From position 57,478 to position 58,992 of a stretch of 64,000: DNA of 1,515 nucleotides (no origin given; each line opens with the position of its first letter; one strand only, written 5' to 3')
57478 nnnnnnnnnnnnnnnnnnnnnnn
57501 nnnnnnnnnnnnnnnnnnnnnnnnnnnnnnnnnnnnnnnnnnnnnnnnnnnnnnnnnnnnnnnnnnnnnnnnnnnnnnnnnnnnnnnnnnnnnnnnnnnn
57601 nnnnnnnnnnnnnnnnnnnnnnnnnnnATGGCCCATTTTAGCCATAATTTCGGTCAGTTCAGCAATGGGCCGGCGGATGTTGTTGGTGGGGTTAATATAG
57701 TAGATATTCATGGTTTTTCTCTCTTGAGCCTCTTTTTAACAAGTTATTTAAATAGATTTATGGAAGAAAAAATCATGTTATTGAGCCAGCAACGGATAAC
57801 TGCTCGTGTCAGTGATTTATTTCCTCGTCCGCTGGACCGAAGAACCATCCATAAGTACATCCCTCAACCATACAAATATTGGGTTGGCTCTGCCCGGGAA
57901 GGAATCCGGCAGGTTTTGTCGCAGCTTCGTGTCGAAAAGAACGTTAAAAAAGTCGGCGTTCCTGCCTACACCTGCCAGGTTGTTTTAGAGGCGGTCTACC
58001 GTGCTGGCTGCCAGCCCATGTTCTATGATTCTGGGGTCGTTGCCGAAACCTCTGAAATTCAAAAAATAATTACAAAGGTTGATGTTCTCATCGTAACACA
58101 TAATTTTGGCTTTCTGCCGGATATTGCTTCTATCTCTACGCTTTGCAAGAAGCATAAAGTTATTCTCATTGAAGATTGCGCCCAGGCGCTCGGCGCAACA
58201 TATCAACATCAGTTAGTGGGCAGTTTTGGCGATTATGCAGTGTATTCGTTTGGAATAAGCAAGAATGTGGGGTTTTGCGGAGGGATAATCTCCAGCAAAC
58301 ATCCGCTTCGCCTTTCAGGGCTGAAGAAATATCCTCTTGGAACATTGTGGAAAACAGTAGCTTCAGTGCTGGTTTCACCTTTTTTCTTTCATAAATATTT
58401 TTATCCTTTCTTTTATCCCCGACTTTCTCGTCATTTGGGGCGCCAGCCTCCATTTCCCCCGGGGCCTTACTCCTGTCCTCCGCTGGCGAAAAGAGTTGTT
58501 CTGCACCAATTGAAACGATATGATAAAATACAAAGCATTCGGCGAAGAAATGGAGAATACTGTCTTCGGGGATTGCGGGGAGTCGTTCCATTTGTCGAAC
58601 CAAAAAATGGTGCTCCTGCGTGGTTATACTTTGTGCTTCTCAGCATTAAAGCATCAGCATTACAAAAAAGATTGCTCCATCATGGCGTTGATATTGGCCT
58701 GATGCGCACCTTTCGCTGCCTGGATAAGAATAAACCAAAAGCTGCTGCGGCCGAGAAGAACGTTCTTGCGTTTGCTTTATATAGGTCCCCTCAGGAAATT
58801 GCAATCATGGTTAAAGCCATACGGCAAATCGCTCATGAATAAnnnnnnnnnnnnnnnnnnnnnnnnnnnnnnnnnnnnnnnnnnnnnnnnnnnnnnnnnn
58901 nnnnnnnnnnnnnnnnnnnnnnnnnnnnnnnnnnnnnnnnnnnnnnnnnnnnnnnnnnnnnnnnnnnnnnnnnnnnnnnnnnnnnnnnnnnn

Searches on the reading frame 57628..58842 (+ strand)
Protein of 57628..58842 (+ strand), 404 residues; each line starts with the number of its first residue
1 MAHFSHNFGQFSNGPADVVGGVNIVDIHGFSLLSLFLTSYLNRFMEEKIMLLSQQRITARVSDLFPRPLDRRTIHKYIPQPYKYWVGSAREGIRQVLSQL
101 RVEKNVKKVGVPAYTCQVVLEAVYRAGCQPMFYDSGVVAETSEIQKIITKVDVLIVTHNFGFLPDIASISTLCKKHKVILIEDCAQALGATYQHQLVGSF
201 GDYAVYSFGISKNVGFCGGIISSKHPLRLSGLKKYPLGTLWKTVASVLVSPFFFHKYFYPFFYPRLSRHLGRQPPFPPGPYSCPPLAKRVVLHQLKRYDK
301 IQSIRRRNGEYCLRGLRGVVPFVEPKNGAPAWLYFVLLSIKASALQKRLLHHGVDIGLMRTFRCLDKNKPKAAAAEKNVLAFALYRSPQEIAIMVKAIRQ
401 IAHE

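Call 6: search_protein_families(library=pfam, proteins=[window:57628-58842:+], max_evalue=0.01)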
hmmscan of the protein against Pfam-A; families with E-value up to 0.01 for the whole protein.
window:57628-58842:+ (404 aa): 1 family
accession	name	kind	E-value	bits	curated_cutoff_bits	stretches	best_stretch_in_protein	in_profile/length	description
PF01041.23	DegT_DnrJ_EryC1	-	2.4e-23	83.4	19.8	1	74-221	33-184/360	DegT/DnrJ/EryC1/StrS aminotransferase family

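Call 7: search_protein_families(library=ncbifam, proteins=[window:57628-58842:+], max_evalue=0.01)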
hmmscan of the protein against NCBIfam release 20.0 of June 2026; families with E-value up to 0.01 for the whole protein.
window:57628-58842:+ (404 aa): 9 families
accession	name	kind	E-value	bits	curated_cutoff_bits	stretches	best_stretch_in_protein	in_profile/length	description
NF008687.0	PRK11706.1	equivalog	2.5e-16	59.4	375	1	107-216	72-185/375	dTDP-4-amino-4,6-dideoxygalactose transaminase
NF011936.0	PRK15407.1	equivalog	1.4e-15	56.9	423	1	122-213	129-224/440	lipopolysaccharide biosynthesis protein RfbH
TIGR04181.1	NHT_00031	hypoth_equivalog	2.4e-15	56.3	420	1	149-223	133-208/359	LegC family aminotransferase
TIGR03588.1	PseC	equivalog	2.6e-12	46.4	423.5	1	86-223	51-198/380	UDP-4-amino-4,6-dideoxy-N-acetyl-beta-L-altrosamine transaminase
NF008658.2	PRK11658.1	equivalog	3.5e-12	45.7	631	1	86-221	54-192/379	UDP-4-amino-4-deoxy-L-arabinose aminotransferase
TIGR02379.1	ECA_wecE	subfamily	1.4e-11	43.7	434.85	1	109-217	74-186/376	dTDP-4-amino-4,6-dideoxy-D-glucose transaminase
TIGR04427.1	PLP_DesI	equivalog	1.8e-11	43.8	650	1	108-224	92-213/390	dTDP-4-dehydro-6-deoxyglucose aminotransferase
TIGR02006.1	IscS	equivalog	0.0022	17.1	643.2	1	145-190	140-185/402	IscS subfamily cysteine desulfurase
NF010611.0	PRK14012.1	equivalog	0.0052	15.8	548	1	149-190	148-189/406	IscS subfamily cysteine desulfurase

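Call 20: find_homologous_proteins(query=window:57775-58842:+, max_evalue=0.00001)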
Query window:57775-58842:+ (355 aa): 159 proteins with E <= 0.00001 among 3384 candidates; the best 120 are listed.
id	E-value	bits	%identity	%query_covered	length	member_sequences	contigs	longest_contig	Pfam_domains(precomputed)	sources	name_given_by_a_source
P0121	4.1e-240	814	100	100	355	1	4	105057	PF01041.24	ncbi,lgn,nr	ncbi:DegT/DnrJ/EryC1/StrS family aminotransferase [Candidatus Woesearchaeota archaeon]|nr:DegT/DnrJ/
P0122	2.6e-141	489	63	99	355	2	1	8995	PF01041.24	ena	-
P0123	4.6e-121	422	54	100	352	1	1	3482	PF01041.24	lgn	-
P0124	3.6e-114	400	53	99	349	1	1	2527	PF01041.24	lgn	-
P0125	1.6e-113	397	53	99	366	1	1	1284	PF01041.24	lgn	-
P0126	2.4e-113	397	53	100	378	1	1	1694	PF01041.24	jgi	-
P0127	8.5e-112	392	52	100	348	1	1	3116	PF01041.24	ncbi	-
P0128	6.7e-111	389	52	100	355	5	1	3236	PF01041.24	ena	-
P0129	2.7e-108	380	51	100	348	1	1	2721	PF01041.24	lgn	-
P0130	1.8e-107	377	50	99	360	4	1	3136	PF01041.24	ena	-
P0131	7.2e-107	376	50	100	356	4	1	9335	PF01041.24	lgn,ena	-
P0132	2.5e-106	374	51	100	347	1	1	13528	PF01041.24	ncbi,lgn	-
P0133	2.7e-105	370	50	99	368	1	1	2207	PF01041.24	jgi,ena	-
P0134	2.8e-105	370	49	99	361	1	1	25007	PF01041.24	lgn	-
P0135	1.6e-104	368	50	100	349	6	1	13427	PF01041.24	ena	-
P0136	1.9e-104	368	50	96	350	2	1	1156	PF01041.24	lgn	-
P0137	8.0e-104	365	50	99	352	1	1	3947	PF01041.24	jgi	jgi:dTDP-4-amino-4,6-dideoxygalactose transaminase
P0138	1.2e-103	365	48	100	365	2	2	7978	PF01041.24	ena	-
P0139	1.5e-103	365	50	100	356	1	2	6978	PF01041.24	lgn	-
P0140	2.0e-103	364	50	99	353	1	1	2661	PF01041.24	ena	-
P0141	7.8e-103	362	48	95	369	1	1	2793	PF01041.24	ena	-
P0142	1.1e-102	362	49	100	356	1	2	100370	PF01041.24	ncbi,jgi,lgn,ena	-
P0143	1.6e-102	361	50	99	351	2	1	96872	PF01041.24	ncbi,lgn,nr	ncbi:MAG: DegT/DnrJ/EryC1/StrS family aminotransferase [archaeon]|nr:DegT/DnrJ/EryC1/StrS family ami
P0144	1.6e-102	361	49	95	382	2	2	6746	PF01041.24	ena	-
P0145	2.0e-102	361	50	99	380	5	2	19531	PF01041.24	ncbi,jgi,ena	-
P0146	4.3e-101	356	48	100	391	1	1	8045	PF01041.24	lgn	-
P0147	5.4e-101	356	48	99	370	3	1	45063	PF01041.24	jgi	jgi:dTDP-4-amino-4,6-dideoxygalactose transaminase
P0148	1.1e-100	355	49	99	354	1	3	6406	PF01041.24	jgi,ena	-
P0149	1.2e-100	355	49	100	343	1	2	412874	PF01041.24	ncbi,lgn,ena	-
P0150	1.7e-100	355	47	99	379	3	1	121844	PF01041.24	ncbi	-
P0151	3.6e-100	353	49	99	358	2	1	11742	PF00155.28,PF01041.24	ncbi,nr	ncbi:DegT/DnrJ/EryC1/StrS aminotransferase family protein [Candidatus Woesearchaeota archaeon]|nr:De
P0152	7.0e-100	353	48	100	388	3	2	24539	PF01041.24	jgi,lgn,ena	-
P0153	8.4e-100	352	46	100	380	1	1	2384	PF01041.24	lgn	-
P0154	9.0e-100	352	48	98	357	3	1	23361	PF01041.24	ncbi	-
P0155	1.0e-99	352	47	99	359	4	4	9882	PF01041.24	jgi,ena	-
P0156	3.4e-99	350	47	100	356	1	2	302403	PF01041.24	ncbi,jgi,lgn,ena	-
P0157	4.6e-99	350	48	98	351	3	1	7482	PF01041.24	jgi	-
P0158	7.6e-99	349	48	99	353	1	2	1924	PF01041.24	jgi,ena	-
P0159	2.7e-98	347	47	95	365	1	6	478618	PF01041.24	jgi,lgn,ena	jgi:dTDP-4-amino-4,6-dideoxygalactose transaminase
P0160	4.6e-98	347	48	99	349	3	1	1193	PF01041.24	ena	-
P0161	5.6e-98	346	49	96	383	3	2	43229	PF01041.24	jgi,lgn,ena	jgi:dTDP-4-amino-4,6-dideoxygalactose transaminase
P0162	1.2e-97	345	48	99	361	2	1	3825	PF01041.24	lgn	-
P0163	1.3e-97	345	47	99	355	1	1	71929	PF01041.24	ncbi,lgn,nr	ncbi:DegT/DnrJ/EryC1/StrS family aminotransferase [Candidatus Woesearchaeota archaeon]|nr:DegT/DnrJ/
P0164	3.2e-97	344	49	100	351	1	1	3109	PF01041.24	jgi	jgi:dTDP-4-amino-4,6-dideoxygalactose transaminase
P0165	4.2e-97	343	48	99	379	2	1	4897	PF01041.24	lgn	-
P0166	1.4e-96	342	46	99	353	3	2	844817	PF01041.24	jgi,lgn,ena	jgi:dTDP-4-amino-4,6-dideoxygalactose transaminase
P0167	2.7e-96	341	48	99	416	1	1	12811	PF01041.24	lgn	-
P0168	3.4e-96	340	47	99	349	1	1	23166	PF01041.24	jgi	jgi:dTDP-4-amino-4,6-dideoxygalactose transaminase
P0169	3.7e-96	340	46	99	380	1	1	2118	PF01041.24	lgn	-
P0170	3.7e-95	337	47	99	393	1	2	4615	PF01041.24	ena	-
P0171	4.2e-95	337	46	99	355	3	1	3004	PF01041.24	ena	-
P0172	1.3e-94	335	46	99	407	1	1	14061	PF01041.24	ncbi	ncbi:MAG: DegT/DnrJ/EryC1/StrS family aminotransferase [Nanoarchaeota archaeon]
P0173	5.8e-94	333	48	99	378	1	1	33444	PF01041.24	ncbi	-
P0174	9.4e-94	332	45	99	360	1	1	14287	PF01041.24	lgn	-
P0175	4.5e-93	330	47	99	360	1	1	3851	PF01041.24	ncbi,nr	ncbi:DegT/DnrJ/EryC1/StrS aminotransferase family protein [Candidatus Woesearchaeota archaeon]|nr:De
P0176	7.6e-92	326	45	99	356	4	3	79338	PF01041.24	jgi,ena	-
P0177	2.2e-91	325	45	99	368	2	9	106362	PF01041.24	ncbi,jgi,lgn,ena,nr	ncbi:DegT/DnrJ/EryC1/StrS aminotransferase family protein [Candidatus Woesearchaeota archaeon]|nr:hy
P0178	2.2e-91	325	45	100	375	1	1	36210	PF01041.24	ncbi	-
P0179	9.3e-91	323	46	98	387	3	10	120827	PF01041.24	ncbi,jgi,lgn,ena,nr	ncbi:MAG TPA: DegT/DnrJ/EryC1/StrS family aminotransferase [Candidatus Nanoarchaeia archaeon]|nr:Deg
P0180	1.4e-90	322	45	99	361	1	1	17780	PF01041.24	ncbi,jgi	-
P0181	4.5e-90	320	46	96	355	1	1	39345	PF01041.24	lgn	-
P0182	8.0e-90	319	45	100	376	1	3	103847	PF01041.24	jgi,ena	-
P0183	1.0e-87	312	44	96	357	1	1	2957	PF01041.24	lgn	-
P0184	2.4e-87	311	40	99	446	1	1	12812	PF01041.24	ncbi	-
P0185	2.1e-84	302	44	96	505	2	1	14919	PF00892.27,PF01041.24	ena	-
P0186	5.7e-84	300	42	100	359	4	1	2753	PF01041.24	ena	-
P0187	7.5e-84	300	44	99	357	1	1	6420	PF01041.24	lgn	-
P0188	1.9e-83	298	44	99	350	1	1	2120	PF01041.24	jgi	jgi:dTDP-4-amino-4,6-dideoxygalactose transaminase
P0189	2.9e-83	298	45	95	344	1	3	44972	PF01041.24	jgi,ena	-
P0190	3.3e-83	298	44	99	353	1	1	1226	PF01041.24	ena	-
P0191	1.7e-82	295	43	99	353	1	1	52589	PF01041.24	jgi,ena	jgi:dTDP-4-amino-4,6-dideoxygalactose transaminase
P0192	2.2e-82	295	52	79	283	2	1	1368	PF01041.24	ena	-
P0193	1.5e-78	282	41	99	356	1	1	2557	PF01041.24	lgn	-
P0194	5.2e-78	281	42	100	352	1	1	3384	PF00155.28,PF01041.24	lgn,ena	-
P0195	7.8e-78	280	41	96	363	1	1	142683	PF01041.24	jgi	jgi:dTDP-4-amino-4,6-dideoxygalactose transaminase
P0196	2.1e-77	279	42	99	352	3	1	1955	PF01041.24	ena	-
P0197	5.3e-77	277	42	99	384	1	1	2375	PF01041.24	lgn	-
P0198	5.7e-76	274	43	99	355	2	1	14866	PF01041.24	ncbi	-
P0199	1.4e-75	273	42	96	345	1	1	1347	PF01041.24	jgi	jgi:dTDP-4-amino-4,6-dideoxygalactose transaminase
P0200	1.8e-75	272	42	95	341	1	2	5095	PF01041.24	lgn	-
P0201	1.9e-74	269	41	95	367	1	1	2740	PF01041.24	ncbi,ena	-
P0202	1.7e-73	266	41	99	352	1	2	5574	PF01041.24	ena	-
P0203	1.9e-72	262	40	99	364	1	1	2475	PF01041.24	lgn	-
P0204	2.2e-72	262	40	99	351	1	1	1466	PF01041.24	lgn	-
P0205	3.3e-72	261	41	99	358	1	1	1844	PF01041.24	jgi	-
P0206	7.7e-72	260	41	99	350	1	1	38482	PF01041.24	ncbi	-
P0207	6.5e-71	257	39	99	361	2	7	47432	PF01041.24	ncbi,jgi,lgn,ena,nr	ncbi:MAG TPA: DegT/DnrJ/EryC1/StrS family aminotransferase [Candidatus Nanoarchaeia archaeon]|nr:Deg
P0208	7.9e-71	257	40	99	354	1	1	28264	PF01041.24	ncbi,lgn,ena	-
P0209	2.8e-70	255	41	99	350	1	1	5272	PF01041.24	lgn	-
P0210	1.2e-69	253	39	99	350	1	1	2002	PF01041.24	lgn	-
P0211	2.3e-69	252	38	99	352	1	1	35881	PF01041.24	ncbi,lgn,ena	-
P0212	4.8e-69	251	40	95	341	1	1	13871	PF01041.24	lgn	-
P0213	6.3e-69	251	40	99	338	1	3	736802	PF01041.24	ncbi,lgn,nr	ncbi:MAG: DegT/DnrJ/EryC1/StrS family aminotransferase [Candidatus Woesearchaeota archaeon]|nr:MAG: 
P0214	6.8e-69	251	40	99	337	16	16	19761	PF01041.24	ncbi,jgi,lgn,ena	-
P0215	1.4e-67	246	39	99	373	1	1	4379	PF01041.24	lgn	-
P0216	2.9e-67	245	40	96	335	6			PF01041.24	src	-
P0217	6.9e-66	241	37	100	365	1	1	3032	PF01041.24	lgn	-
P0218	5.4e-65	238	37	99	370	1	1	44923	PF01041.24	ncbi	-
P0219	2.9e-61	226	37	94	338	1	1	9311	PF00155.28,PF01041.24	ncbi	-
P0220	5.9e-60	221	34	96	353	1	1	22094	PF01041.24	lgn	-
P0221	1.1e-58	217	37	98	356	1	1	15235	PF00266.26,PF01041.24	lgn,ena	-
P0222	4.2e-57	212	45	67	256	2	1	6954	PF01041.24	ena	-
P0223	7.9e-57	211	36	94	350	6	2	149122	PF01041.24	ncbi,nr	ncbi:hypothetical protein HOA92_02115 [archaeon]|nr:hypothetical protein [archaeon] MBT6761809.1 hyp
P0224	1.5e-54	203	37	92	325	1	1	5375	PF01041.24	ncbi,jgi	-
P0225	3.4e-53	199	38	94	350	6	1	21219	PF01041.24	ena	-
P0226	4.6e-53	199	38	91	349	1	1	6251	PF01041.24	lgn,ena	-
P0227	5.7e-53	198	38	94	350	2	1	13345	PF01041.24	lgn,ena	-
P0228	6.8e-53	198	40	73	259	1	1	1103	PF01041.24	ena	-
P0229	9.1e-53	198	38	94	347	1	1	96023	PF01041.24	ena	-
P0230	9.2e-53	198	38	94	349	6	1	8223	PF01041.24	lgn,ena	-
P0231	1.6e-52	197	37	94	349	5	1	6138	PF01041.24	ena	-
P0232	2.9e-52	196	34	98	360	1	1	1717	PF01041.24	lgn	-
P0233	3.9e-51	192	36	91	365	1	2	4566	PF01041.24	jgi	jgi:dTDP-4-amino-4,6-dideoxygalactose transaminase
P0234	1.4e-49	187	35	89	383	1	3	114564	PF01041.24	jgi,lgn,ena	-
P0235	2.5e-49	186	33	89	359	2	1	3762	PF01041.24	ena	-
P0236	3.2e-19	87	29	83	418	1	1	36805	PF01041.24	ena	-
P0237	7.9e-19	86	36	49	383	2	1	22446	PF01041.24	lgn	-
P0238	2.1e-17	81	33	52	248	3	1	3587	PF01041.24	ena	-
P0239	4.2e-16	77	30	64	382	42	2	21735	PF01041.24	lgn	-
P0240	7.9e-14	69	25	78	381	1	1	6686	PF01212.28,PF01041.24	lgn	-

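Call 21: find_encoding_contigs(protein=P0166, flank=9000, max_places=1)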
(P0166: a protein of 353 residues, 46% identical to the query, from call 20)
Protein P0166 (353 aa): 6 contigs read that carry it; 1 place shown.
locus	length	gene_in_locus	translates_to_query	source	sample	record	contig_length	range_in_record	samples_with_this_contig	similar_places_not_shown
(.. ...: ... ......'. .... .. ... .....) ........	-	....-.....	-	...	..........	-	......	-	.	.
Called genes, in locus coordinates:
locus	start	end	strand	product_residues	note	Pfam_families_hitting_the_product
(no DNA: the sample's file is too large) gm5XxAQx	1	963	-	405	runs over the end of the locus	PF13439:Glyco_transf_4, PF13579:Glyco_trans_4_4 (weak), PF00534:Glycos_transf_1, PF13692:Glyco_trans_1_4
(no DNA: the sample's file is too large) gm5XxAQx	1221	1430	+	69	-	-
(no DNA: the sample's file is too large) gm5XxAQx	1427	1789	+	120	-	PF00892:EamA (weak)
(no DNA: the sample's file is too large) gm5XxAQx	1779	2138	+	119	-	PF00892:EamA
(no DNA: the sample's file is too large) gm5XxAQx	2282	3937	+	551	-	PF13714:PEP_mutase, PF00463:ICL (faint)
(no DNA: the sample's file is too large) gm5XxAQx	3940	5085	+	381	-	PF02776:TPP_enzyme_N, PF02775:TPP_enzyme_C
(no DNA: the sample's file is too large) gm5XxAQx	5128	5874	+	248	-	-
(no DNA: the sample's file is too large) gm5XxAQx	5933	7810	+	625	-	PF00483:NTP_transferase, PF12804:NTP_transf_3, PF20202:DUF6564 (weak), PF00266:Aminotran_5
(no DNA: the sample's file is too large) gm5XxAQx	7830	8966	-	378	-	PF13439:Glyco_transf_4, PF20706:GT4-conflict (faint), PF00534:Glycos_transf_1, PF13692:Glyco_trans_1_4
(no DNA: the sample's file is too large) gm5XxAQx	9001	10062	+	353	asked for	PF01041:DegT_DnrJ_EryC1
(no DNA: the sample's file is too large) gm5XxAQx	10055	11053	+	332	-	PF02388:FemAB (faint), PF13480:Acetyltransf_6, PF04377:ATE_C (weak)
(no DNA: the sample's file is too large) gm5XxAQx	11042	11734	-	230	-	PF01522:Polysacc_deac_1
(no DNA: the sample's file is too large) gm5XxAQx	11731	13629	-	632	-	PF13522:GATase_6, PF12481:DUF3700 (faint), PF13537:GATase_7, PF00733:Asn_synthase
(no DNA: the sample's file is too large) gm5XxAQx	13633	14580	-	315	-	PF00535:Glycos_transf_2, PF13641:Glyco_tranf_2_3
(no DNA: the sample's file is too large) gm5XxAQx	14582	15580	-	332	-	PF00953:Glycos_transf_4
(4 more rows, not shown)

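Call 22: find_encoding_contigs(protein=P0213, flank=9000, max_places=1)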
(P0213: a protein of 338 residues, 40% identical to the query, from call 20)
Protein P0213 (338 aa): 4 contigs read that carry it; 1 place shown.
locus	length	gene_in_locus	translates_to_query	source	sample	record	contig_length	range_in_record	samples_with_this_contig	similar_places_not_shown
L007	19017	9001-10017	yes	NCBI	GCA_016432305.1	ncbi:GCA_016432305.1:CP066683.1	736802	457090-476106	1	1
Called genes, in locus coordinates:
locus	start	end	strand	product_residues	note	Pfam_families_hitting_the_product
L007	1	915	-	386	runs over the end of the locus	PF20706:GT4-conflict, PF00534:Glycos_transf_1, PF13692:Glyco_trans_1_4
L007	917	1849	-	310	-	PF00534:Glycos_transf_1, PF13692:Glyco_trans_1_4, PF13524:Glyco_trans_1_2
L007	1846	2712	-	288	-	PF01522:Polysacc_deac_1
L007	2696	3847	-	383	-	PF13439:Glyco_transf_4, PF00534:Glycos_transf_1, PF13692:Glyco_trans_1_4, PF13524:Glyco_trans_1_2 (weak)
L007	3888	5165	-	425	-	PF00881:Nitroreductase, PF14512:TM1586_NiRdase (faint), PF00881:Nitroreductase, PF13489:Methyltransf_23 (weak), PF01209:Ubie_methyltran, PF08241:Methyltransf_11, PF13649:Methyltransf_25, PF13847:Methyltransf_31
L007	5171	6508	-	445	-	PF07470:Glyco_hydro_88 (faint), PF07944:Beta-AFase-like_GH127_cat (faint), PF03663:Glyco_hydro_76 (faint), PF06917:Pectate_lyase_2 (faint)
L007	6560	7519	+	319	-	PF01073:3Beta_HSD, PF01370:Epimerase, PF02719:Polysacc_synt_2, PF04321:RmlD_sub_bind, PF05368:NmrA, PF07993:NAD_binding_4, PF13460:NAD_binding_10, PF16363:GDP_Man_Dehyd, +1 more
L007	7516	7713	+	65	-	-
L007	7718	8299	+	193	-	PF06821:Ser_hydrolase, PF00561:Abhydrolase_1 (faint)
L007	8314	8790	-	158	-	-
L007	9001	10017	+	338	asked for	PF01041:DegT_DnrJ_EryC1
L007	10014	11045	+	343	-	PF13480:Acetyltransf_6, PF02388:FemAB (weak)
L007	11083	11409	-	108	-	-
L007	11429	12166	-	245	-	PF01522:Polysacc_deac_1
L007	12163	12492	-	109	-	PF10066:DUF2304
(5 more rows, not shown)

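Call 23: find_encoding_contigs(protein=P0223, flank=9000, max_places=1)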
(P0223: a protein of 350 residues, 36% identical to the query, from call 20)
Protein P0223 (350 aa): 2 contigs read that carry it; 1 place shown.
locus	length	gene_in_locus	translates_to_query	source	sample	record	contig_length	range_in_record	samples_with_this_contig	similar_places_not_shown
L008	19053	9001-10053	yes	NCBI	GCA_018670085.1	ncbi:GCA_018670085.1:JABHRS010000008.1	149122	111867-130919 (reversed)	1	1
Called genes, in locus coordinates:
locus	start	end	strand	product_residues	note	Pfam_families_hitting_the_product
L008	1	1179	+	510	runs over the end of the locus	PF01663:Phosphodiest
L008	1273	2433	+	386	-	PF00884:Sulfatase, PF01663:Phosphodiest, PF16347:SGSH_C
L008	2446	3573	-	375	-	PF00465:Fe-ADH, PF13685:Fe-ADH_2 (weak), PF25137:ADH_Fe_C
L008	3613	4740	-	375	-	PF02776:TPP_enzyme_N, PF02775:TPP_enzyme_C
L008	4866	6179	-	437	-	PF01467:CTP_transf_like, PF13714:PEP_mutase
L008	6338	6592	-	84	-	-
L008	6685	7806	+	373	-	PF13477:Glyco_trans_4_2, PF13439:Glyco_transf_4, PF13579:Glyco_trans_4_4, PF20706:GT4-conflict, PF00534:Glycos_transf_1, PF13692:Glyco_trans_1_4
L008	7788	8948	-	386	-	PF13439:Glyco_transf_4, PF00534:Glycos_transf_1, PF13692:Glyco_trans_1_4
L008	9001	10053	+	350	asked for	PF01041:DegT_DnrJ_EryC1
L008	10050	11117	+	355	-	PF02388:FemAB (faint), PF13480:Acetyltransf_6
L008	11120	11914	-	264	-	PF01522:Polysacc_deac_1, PF11959:DUF3473 (faint)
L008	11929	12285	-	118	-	PF10066:DUF2304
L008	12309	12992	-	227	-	PF00535:Glycos_transf_2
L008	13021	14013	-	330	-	PF00953:Glycos_transf_4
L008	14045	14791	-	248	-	PF00285:Citrate_synt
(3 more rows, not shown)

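Call 26: find_related_loci(query=A1, collection=genome_contigs, flank=10000)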
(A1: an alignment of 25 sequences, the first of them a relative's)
Query A1 (355 aa) in genome_contigs; peptide patterns used: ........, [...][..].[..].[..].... (x = any residue, [..] = any of these).
599 stretches matched a pattern (row limit reached: there are more); 512 encode a relative of the query (tblastn E <= 1e-3); the best 80 are kept; 80 distinct loci.
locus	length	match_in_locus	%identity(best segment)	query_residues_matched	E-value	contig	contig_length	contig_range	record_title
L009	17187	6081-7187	50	1-352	1e-113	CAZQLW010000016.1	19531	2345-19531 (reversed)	MAG TPA_asm: uncultured Methanosarcinales archaeon isolate SRP077602_co2_353 genome assembly, contig: NODE_4174_length_1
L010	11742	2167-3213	49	1-350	4e-110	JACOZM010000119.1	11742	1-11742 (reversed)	MAG: Candidatus Woesearchaeota archaeon isolate NC_groundwater_205_Ag_S-0.1um_36_6 S4_GD2017_2_S1_scaffold_13545, whole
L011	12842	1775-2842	48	1-355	6e-109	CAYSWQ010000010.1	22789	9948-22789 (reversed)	MAG TPA_asm: uncultured Methanosarcinales archaeon isolate SRP077602_co7_621 genome assembly, contig: NODE_11307_length_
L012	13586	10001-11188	46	1-352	9e-105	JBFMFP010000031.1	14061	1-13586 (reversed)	MAG: Nanoarchaeota archaeon isolate MAG274 MAG274_32, whole genome shotgun sequence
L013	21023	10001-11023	49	1-355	3e-103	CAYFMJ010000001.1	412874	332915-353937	MAG TPA_asm: uncultured Methanosarcinales archaeon isolate ERP019367_co1_71 genome assembly, contig: NODE_28_length_4128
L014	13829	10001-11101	49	1-341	1e-102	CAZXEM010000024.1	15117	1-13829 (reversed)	MAG TPA_asm: uncultured Methanosarcinales archaeon isolate binchicken_co28_250 genome assembly, contig: NODE_2612_length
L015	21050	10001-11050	47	1-351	3e-102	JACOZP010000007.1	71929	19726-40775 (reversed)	MAG: Candidatus Woesearchaeota archaeon isolate NC_groundwater_208_Ag_S-0.1um_42_19 S4_GD2017_2_S1_scaffold_171, whole g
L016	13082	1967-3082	46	1-349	2e-99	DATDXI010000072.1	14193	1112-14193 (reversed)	MAG TPA_asm: Candidatus Nanoarchaeia archaeon isolate SMAG_U8134 k141_370503, whole genome shotgun sequence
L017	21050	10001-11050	46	1-351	2e-98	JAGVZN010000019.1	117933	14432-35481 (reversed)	Candidatus Woesearchaeota archaeon isolate RIFCSPLOWO2_01_FULL_44_20 rifcsplowo2_01_scaffold_271, whole genome shotgun s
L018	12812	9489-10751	40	1-352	9e-95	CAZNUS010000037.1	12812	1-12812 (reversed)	MAG TPA_asm: uncultured Methanosarcinales archaeon isolate binchicken_co38_1369 genome assembly, contig: NODE_10377_leng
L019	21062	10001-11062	39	1-338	4e-79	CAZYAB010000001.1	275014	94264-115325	MAG TPA_asm: uncultured Methanosarcinales archaeon isolate SRP077602_co2_46 genome assembly, contig: NODE_16_length_2750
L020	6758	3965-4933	41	1-342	2e-76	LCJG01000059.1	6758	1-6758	MAG: Candidatus Collierbacteria bacterium GW2011_GWB1_44_6 UW68_C0059, whole genome shotgun sequence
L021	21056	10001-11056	39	1-351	6e-74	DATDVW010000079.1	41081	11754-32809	MAG TPA_asm: Candidatus Nanoarchaeia archaeon isolate SMAG_U8094 k141_178127, whole genome shotgun sequence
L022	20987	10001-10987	41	1-345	2e-73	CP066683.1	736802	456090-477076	MAG: Candidatus Woesearchaeota archaeon isolate NC_groundwater_85_Ag_S-0.1um_31_13 chromosome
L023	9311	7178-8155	37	19-350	1e-69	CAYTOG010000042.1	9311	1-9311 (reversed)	MAG TPA_asm: uncultured Methanosarcinales archaeon isolate SRP167671_co2_158 genome assembly, contig: NODE_9303_length_9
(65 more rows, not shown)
